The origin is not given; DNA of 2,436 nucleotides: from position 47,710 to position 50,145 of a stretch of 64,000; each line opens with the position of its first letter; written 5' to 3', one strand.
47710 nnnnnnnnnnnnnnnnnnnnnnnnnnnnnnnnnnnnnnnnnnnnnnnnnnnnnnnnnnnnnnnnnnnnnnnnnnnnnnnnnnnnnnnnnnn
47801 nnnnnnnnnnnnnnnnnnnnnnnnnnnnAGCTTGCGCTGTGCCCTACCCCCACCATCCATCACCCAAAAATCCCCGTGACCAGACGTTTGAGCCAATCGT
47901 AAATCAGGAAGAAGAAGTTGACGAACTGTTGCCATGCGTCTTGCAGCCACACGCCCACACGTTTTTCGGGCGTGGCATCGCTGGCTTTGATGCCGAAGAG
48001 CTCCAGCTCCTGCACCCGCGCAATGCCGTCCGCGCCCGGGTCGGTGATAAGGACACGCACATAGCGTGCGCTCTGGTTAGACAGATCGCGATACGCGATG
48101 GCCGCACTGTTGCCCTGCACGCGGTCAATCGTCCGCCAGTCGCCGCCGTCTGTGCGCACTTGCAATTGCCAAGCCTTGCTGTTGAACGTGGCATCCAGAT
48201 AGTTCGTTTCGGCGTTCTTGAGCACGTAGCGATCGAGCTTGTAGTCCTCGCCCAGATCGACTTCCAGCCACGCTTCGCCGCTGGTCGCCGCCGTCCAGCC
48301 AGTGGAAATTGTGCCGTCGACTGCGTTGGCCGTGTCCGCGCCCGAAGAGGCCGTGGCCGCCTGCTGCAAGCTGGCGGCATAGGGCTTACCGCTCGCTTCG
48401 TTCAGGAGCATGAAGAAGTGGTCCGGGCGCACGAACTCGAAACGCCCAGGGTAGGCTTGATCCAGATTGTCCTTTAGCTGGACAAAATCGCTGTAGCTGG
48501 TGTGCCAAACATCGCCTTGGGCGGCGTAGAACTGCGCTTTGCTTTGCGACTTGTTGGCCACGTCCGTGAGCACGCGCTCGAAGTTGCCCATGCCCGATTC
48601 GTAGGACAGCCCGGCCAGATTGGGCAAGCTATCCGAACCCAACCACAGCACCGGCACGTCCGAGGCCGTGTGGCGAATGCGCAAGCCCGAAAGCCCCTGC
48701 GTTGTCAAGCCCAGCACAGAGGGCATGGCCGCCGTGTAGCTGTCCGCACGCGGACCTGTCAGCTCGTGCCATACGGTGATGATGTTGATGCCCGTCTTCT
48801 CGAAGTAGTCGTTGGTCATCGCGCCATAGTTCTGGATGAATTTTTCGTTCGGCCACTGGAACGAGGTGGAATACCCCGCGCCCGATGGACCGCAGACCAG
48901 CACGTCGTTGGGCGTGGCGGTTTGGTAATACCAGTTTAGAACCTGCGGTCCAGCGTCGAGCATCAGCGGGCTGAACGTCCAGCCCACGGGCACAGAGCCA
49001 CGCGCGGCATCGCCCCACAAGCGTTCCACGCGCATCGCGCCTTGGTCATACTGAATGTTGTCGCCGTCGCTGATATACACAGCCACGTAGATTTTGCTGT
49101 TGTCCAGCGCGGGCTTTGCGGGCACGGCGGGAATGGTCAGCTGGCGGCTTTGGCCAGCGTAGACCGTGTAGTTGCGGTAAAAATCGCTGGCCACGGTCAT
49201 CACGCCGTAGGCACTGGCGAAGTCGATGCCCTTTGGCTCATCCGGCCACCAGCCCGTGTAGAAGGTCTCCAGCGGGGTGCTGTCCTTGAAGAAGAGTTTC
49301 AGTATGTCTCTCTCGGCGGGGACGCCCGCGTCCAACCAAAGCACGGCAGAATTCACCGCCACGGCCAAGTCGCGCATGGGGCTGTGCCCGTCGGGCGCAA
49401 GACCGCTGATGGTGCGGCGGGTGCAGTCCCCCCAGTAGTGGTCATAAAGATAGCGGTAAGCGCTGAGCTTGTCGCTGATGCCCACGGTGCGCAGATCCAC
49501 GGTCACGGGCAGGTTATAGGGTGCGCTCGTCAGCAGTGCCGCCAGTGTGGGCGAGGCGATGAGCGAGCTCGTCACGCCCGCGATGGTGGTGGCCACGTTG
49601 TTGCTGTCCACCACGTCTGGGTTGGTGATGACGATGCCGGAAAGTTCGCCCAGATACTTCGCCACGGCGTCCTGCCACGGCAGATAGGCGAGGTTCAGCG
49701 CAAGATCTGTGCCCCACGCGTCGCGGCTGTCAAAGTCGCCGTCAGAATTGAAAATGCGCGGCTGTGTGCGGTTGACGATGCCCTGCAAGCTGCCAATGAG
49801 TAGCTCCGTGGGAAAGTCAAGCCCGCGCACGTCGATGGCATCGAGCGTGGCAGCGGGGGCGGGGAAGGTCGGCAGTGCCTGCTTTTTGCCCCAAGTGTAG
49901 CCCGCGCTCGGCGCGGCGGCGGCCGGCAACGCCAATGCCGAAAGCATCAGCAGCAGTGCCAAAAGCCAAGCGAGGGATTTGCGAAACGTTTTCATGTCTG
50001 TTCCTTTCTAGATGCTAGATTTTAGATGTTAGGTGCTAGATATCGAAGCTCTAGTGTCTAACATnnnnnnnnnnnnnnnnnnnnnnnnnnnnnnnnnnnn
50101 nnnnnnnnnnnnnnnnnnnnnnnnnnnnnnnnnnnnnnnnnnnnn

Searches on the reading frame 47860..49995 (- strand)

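Call 9: search_protein_families(library=pfam, proteins=[window:47860-49995:-])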
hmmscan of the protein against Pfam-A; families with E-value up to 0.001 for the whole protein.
window:47860-49995:- (711 aa): 6 families
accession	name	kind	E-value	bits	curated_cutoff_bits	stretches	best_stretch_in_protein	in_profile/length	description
PF14323.11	GxGYxYP_C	-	2.5e-44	152.4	27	1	301-531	2-241/242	GxGYxYP putative glycoside hydrolase C-terminal domain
PF00754.31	F5_F8_type_C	-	5.6e-17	62.5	28.2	1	550-661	9-124/127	F5/8 type C domain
PF22633.2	F5_F8_type_C_2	-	2.4e-16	60.6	27.8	1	557-648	1-91/91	NedA-like, galactose-binding domain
PF20958.2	GxGYxYP_N_3rd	-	3.2e-10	40.4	24.4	1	195-280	3-90/91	GxGYxYP third domain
PF20957.2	GxGYxYP_N_2nd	-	3.4e-10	40.3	24.5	1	119-191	2-68/68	GxGYxYP_N second domain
PF16216.10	GxGYxYP_N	-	5.5e-05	23.3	23.9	1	53-87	4-38/72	GxGYxYP_N 1st domain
